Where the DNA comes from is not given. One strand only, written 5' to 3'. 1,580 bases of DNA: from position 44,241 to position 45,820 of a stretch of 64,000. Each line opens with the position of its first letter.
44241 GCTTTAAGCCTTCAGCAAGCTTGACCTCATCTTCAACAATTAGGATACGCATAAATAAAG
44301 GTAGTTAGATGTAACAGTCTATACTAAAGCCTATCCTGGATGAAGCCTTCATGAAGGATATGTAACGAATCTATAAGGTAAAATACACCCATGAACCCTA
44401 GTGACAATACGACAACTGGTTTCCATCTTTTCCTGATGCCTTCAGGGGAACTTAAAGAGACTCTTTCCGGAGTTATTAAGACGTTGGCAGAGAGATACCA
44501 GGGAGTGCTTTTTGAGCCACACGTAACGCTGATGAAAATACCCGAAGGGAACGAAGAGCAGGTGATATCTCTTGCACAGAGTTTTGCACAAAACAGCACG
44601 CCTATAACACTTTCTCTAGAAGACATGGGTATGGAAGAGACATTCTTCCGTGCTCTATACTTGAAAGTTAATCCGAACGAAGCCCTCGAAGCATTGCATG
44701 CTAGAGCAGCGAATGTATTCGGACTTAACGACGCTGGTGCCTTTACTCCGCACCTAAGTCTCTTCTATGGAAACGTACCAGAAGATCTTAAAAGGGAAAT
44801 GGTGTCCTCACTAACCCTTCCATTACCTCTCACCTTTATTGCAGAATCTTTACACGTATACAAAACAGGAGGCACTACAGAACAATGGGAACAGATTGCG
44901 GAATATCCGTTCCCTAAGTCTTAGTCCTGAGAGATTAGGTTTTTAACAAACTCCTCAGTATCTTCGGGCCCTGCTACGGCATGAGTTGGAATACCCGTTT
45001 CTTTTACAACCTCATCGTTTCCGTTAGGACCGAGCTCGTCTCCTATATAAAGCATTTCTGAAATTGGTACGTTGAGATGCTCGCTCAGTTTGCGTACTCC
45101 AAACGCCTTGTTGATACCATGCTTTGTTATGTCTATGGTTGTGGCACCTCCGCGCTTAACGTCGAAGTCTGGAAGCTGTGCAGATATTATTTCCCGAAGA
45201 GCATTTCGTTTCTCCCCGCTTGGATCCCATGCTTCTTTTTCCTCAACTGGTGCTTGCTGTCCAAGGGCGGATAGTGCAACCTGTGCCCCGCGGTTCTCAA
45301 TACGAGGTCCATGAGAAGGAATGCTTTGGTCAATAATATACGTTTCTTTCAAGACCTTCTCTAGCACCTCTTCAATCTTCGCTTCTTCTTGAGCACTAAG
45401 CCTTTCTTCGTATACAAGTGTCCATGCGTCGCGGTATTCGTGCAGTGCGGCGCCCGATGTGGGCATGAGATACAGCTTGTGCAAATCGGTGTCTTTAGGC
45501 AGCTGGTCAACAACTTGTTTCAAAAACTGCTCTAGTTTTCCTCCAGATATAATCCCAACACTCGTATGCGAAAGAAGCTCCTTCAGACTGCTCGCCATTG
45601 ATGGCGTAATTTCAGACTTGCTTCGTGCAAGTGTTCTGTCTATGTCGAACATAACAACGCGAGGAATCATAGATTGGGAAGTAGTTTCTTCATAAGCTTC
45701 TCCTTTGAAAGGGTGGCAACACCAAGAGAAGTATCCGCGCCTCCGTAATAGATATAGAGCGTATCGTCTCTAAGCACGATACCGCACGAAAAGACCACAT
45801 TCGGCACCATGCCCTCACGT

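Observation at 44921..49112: Mannoside phosphorolysis cluster: tandem-domain GH130, TM-anchored GH130, eukaryotic-type PMM-like HAD enzyme and cupin MPI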

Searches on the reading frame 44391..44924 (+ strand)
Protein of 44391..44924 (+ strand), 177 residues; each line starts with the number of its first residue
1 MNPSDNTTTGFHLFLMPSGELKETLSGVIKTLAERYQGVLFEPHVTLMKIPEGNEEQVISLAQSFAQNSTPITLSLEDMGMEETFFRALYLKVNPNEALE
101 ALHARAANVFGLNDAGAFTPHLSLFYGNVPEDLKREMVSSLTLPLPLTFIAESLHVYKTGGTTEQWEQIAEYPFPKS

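Call 3: search_protein_families(library=pfam, proteins=[window:44391-44924:+], max_evalue=0.01)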
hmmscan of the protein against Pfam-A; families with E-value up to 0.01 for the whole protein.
window:44391-44924:+ (177 aa): 3 families
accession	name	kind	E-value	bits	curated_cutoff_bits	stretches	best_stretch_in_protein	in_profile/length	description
PF13563.12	2_5_RNA_ligase2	-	4e-14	53.3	27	1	42-161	25-150/152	2'-5' RNA ligase superfamily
PF07823.17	CPDase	-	5.1e-11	43.1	21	1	12-131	4-144/199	Cyclic phosphodiesterase-like protein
PF02834.22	LigT_PEase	-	0.00028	21.5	23.3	0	20-77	6-72/87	LigT like Phosphoesterase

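Call 4: search_protein_families(library=ncbifam, proteins=[window:44391-44924:+], max_evalue=0.01)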
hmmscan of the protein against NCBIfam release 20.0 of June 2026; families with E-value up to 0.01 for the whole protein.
window:44391-44924:+ (177 aa): 2 families
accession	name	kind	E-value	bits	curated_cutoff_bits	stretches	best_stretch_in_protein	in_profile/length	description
NF010223.0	PRK13679.1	equivalog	2e-08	34.3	129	1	13-124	5-118/170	hypothetical protein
TIGR02258.1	2_5_ligase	equivalog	1.9e-07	31.1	65.7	1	53-161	52-165/180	RNA 2',3'-cyclic phosphodiesterase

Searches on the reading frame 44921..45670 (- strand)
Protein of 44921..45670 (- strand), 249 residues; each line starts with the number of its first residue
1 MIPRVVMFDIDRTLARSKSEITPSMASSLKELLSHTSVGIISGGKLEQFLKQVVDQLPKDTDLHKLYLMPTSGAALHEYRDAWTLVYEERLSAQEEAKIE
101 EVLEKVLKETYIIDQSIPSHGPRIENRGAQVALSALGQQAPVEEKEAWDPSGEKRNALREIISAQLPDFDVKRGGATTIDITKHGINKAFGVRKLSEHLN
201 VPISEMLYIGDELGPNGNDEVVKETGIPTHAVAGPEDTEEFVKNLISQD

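Call 3: search_protein_families(library=pfam, proteins=[window:44921-45670:-], max_evalue=0.01)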
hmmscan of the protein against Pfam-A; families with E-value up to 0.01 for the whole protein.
window:44921-45670:- (249 aa): 4 families
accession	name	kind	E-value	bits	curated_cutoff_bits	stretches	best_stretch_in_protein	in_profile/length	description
PF03332.19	PMM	-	9.1e-14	52.2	22.4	1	26-246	2-219/221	Eukaryotic phosphomannomutase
PF08282.18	Hydrolase_3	-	2.5e-13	50.8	20.9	2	153-212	152-212/255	haloacid dehalogenase-like hydrolase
PF22530.2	Terminase-T7_RNaseH-like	-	0.0047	17.6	27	0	18-116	8-99/108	Terminase Bacteriophage T7, Ribonuclease H-like domain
PF13419.12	HAD_2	-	0.0086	16.6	23.8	0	6-109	1-94/178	Haloacid dehalogenase-like hydrolase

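Call 4: search_protein_families(library=ncbifam, proteins=[window:44921-45670:-], max_evalue=0.01)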
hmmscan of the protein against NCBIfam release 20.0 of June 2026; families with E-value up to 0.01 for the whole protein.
window:44921-45670:- (249 aa): 8 families
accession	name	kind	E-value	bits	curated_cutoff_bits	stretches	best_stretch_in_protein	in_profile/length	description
TIGR01484.1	HAD-SF-IIB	subfamily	1.1e-16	61.6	41.8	1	6-220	2-209/221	HAD-IIB family hydrolase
TIGR00099.1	Cof-subfamily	subfamily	3.7e-12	46.4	137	1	5-212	1-213/256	Cof-type HAD-IIB family hydrolase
TIGR01482.1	SPP-subfamily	subfamily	1.1e-08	34.9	107.15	1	131-211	94-173/225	sucrose-phosphate phosphatase subfamily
NF045966.1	YcsE_rel_Pase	equivalog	5.2e-07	29.4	220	0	4-115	3-109/265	YcsE-related riboflavin metabolism phosphatase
NF002245.0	PRK01158.1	equivalog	6.6e-06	25.6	198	1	158-212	129-182/233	phosphoglycolate phosphatase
TIGR01487.1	Pglycolate_arch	equivalog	8e-06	25.9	122.75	0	153-211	116-171/215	phosphoglycolate phosphatase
TIGR01662.1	HAD-SF-IIIA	subfamily_domain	0.00056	20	44.6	0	4-70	1-85/141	HAD-IIIA family hydrolase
NF007806.0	PRK10513.1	equivalog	0.001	18.5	273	0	167-212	176-221/270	sugar-phosphatase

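Call 7: search_solved_structures(query=window:44921-45670:-, show_alignments=3, max_evalue=0.01)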
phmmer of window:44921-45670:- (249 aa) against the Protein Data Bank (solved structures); distinct sequences matched with E-value up to 0.01: 15.
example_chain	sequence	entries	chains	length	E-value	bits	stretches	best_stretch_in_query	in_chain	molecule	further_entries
4bnd_B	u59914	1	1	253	1.1e-41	146.5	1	3-247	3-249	ALPHA-PHOSPHOGLUCOMUTASE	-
4bnd_A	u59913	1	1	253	1.1e-41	146.5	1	3-247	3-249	ALPHA-PHOSPHOGLUCOMUTASE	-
6i5x_A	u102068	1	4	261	2.9e-16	63.4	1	5-246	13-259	Phosphomannomutase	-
9hn3_A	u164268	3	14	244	4.5e-13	52.9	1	5-245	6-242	Phosphomannomutase 2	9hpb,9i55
2amy_A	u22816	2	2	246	6.1e-13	52.5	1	3-243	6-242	Phosphomannomutase 2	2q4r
7o0c_A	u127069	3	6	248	6.2e-13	52.5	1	3-243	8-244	Phosphomannomutase 2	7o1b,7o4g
7o58_A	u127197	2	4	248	3.7e-12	49.9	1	3-242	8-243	Phosphomannomutase 2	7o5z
5ue7_A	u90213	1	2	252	3.3e-11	46.8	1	5-241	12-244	Phosphomannomutase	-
6cfs_A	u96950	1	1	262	7.3e-11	45.7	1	6-242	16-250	Phosphomannomutase 1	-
2fuc_A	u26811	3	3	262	7.3e-11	45.7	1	6-242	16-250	Phosphomannomutase 1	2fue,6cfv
7myv_A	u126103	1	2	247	9.6e-11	45.3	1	5-242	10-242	Phosphomannomutase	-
6cfu_A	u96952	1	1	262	1.4e-10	44.7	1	6-242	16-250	Phosphomannomutase 1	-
6cfr_A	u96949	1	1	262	5.3e-10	42.9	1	6-242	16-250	Phosphomannomutase 1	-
6cft_A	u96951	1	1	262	5.7e-10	42.8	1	6-242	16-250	Phosphomannomutase 1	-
2i54_A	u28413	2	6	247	5.3e-06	29.8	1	5-245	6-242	Phosphomannomutase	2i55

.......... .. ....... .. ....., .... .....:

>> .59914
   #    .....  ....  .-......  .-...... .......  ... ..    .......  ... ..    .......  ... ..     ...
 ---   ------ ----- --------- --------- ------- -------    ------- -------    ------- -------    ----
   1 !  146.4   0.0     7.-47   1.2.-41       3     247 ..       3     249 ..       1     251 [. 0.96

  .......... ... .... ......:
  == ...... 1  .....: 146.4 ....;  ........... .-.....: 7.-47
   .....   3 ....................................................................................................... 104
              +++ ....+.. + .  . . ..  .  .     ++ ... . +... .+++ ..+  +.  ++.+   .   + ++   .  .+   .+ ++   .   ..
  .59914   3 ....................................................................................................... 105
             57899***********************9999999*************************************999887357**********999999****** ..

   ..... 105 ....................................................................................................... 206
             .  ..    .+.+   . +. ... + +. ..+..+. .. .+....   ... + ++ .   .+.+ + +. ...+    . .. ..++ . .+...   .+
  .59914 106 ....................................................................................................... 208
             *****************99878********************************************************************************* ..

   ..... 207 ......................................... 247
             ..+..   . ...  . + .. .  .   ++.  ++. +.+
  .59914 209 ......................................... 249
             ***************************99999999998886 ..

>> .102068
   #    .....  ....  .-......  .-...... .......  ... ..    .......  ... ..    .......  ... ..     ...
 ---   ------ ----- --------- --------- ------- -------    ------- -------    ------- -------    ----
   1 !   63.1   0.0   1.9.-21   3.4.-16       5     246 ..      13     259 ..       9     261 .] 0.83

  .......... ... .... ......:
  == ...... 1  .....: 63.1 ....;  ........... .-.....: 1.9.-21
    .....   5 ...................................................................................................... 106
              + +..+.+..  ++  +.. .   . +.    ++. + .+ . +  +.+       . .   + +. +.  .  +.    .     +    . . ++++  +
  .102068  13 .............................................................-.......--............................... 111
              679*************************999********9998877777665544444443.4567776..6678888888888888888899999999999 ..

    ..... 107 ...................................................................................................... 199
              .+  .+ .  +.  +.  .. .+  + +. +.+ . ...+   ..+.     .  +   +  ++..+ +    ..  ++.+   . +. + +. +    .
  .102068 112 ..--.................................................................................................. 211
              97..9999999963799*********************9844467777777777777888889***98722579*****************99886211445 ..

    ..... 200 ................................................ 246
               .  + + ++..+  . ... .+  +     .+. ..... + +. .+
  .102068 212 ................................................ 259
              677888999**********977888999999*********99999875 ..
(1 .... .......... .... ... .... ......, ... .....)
